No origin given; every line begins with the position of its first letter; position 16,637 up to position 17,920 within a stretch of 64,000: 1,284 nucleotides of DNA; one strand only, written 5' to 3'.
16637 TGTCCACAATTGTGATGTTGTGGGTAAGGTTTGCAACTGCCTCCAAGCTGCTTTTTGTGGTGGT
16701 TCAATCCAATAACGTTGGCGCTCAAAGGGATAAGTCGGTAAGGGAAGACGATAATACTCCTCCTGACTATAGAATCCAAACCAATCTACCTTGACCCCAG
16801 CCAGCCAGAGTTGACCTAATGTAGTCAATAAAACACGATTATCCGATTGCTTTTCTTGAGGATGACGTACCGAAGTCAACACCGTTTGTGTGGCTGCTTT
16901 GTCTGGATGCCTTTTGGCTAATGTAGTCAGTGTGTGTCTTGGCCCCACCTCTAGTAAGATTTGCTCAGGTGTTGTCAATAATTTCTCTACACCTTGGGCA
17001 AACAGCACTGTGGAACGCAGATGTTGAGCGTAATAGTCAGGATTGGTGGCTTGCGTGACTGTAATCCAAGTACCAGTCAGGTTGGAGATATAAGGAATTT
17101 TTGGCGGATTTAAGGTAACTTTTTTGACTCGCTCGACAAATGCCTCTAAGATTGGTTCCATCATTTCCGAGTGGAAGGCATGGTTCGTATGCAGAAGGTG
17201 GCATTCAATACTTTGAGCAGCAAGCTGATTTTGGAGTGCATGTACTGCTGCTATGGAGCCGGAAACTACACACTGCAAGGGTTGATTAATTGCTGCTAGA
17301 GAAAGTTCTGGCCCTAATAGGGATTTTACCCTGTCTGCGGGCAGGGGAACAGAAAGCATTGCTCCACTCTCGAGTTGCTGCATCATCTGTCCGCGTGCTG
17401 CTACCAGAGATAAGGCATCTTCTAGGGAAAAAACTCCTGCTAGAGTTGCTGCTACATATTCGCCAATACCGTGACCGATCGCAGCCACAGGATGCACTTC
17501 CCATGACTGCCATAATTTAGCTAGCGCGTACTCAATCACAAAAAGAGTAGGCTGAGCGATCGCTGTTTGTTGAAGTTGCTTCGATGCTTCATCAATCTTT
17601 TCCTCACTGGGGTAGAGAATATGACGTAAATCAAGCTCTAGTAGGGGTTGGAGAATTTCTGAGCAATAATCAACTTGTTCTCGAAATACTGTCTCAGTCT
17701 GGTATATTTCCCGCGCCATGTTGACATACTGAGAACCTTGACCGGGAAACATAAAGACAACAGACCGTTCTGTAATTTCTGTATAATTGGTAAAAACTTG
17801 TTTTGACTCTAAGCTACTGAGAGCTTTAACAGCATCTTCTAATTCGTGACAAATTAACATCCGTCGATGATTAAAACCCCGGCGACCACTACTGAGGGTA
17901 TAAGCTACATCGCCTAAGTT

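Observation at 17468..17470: The acyltransferase nucleophile Ser is Gly (GHGIGE) in the KS-AT-cMT-T module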

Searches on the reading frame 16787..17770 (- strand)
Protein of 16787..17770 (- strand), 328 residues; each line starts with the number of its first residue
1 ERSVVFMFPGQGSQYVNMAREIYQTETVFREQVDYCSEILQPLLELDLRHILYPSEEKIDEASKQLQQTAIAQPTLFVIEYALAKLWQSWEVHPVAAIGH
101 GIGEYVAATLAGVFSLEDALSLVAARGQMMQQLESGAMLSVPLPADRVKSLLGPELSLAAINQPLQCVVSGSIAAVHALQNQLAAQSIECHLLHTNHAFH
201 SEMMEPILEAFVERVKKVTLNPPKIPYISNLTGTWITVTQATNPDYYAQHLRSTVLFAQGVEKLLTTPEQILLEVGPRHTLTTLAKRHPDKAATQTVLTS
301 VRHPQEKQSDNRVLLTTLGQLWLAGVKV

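Call 48: search_solved_structures(query=window:16787-17770:-, show_alignments=3, max_evalue=1e-20)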
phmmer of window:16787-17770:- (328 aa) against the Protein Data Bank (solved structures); distinct sequences matched with E-value up to 1e-20: 64 (the best 60 are shown).
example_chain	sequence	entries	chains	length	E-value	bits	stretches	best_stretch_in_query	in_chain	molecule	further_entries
4qbu_A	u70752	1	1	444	2.3e-79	270.6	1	4-328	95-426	ZmaA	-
8xjy_A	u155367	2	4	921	3.4e-70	240.5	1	6-325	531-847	Polyketide synthase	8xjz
8xju_A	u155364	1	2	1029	4e-70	240.3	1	6-325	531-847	Polyketide synthase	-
4mz0_A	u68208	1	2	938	1e-68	235.7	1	4-328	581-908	CurL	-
5yda_A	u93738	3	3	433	2.5e-68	234.3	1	3-326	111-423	PKS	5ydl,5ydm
9iyw_A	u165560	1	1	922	1.7e-51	179.1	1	5-325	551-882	Polyketide synthase,GfsA KSQ-AncAT chimeric protein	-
6iyo_A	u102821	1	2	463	8.2e-51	176.8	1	4-327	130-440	Type I modular polyketide synthase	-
11sz_A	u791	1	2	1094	7.3e-47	163.9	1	5-288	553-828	6-deoxyerythronolide-B synthase, Erythronolide synthase EryA2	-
8in9_A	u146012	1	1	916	4e-44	154.9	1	6-325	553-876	Polyketide synthase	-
7vee_A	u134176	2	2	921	4e-44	154.9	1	6-325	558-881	Polyketide synthase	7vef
8jpt_A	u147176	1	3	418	6.7e-43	150.9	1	3-325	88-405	Polyene macrolide polyketide synthase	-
8tpw_A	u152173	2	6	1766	6.1e-41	144.4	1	2-285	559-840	EryAII,EryAII,EryAII,EryAII,6-deoxyerythronolide-B synthase EryA3, modules 5 and 6 | EryAII,EryAII,EryAII,6-deoxyerythronolide-B synthase EryA3, modules 5 and 6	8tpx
7s6b_A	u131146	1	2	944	2.5e-40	142.4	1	4-326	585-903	Polyketide synthase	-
2qo3_A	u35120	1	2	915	3.5e-40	141.9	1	2-285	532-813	EryAII Erythromycin polyketide synthase modules 3 and 4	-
6c9u_A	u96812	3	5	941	3.6e-40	141.9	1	2-285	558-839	6-deoxyerythronolide-B synthase EryA2, modules 3 and 4 | EryAII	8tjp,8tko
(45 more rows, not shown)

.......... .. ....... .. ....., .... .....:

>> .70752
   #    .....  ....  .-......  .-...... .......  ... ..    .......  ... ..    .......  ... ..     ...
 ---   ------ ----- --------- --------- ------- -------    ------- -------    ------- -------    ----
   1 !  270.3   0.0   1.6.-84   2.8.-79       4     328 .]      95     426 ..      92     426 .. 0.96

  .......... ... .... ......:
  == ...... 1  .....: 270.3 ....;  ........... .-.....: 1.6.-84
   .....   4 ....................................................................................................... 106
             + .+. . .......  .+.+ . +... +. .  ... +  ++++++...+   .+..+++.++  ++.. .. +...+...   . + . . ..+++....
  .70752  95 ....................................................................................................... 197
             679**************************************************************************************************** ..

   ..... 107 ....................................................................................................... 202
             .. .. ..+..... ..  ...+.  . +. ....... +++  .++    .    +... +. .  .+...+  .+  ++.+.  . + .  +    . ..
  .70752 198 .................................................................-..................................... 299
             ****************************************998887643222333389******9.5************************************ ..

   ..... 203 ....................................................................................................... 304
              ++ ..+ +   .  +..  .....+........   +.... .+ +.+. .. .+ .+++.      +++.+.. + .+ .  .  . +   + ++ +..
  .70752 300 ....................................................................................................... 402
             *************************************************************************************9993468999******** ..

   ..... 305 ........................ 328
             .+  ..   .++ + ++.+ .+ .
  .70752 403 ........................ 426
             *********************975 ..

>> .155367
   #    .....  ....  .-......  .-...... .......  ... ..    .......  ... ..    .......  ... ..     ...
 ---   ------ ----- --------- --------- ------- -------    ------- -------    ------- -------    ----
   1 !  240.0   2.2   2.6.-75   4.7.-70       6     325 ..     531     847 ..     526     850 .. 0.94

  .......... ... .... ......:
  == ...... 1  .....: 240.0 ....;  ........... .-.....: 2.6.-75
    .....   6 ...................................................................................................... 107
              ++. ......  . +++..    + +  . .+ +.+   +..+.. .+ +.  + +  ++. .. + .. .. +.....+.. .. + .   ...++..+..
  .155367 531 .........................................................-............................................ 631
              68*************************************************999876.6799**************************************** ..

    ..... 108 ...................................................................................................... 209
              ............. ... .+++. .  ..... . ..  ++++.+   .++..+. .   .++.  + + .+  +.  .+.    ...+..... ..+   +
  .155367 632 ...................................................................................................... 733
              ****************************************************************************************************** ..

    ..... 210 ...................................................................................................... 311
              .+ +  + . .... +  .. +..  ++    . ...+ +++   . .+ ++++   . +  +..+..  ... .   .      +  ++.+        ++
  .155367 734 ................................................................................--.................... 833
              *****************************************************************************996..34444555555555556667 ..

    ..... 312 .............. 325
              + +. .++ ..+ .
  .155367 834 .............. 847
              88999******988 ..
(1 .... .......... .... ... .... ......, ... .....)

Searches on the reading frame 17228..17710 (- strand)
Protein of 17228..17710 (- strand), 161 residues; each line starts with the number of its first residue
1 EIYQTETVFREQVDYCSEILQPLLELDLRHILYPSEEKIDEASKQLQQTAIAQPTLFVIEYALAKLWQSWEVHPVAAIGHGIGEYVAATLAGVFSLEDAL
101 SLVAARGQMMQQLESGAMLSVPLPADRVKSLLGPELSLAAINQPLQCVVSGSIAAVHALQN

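Call 23: find_homologous_proteins(query=window:17228-17710:-, max_evalue=1e-20)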
Query seq(161 aa) (161 aa): 204 proteins with E <= 1e-20 among 654 candidates; the best 120 are listed.
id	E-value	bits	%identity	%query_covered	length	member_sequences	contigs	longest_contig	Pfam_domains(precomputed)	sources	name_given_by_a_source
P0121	3.2e-58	214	66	99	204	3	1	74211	PF00698.27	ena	-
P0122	7.3e-58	213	64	100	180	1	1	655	PF00698.27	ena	-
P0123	4.2e-55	204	61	100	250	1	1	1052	PF00698.27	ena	-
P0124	5.4e-55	204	66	97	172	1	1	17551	PF00698.27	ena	-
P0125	1.3e-54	203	62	99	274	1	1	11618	PF22336.3,PF22621.3,PF00698.27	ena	-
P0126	9.6e-54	200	63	97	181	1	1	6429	PF00698.27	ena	-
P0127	1.0e-53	200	60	99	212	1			PF00698.27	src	-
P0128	5.5e-53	197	60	100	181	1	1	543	PF00698.27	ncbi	ncbi:MAG: acyltransferase domain-containing protein, partial [Nostoc sp.]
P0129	2.4e-52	195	60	100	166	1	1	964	PF00698.27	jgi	jgi:acyl transferase domain-containing protein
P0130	6.9e-52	194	61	100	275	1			PF22336.3,PF22621.3,PF00698.27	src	-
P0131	2.2e-51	192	60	100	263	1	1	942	PF00698.27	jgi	jgi:acyl transferase domain-containing protein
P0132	5.2e-51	191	60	100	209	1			PF00698.27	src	-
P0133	6.7e-50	187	59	100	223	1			PF00698.27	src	-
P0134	7.0e-50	187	66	87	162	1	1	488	PF00698.27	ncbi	ncbi:MAG: acyltransferase domain-containing protein, partial [Nostoc sp.]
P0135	1.1e-49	187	58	97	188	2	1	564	PF00698.27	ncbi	ncbi:acyltransferase domain-containing protein, partial [Scytonema hofmannii]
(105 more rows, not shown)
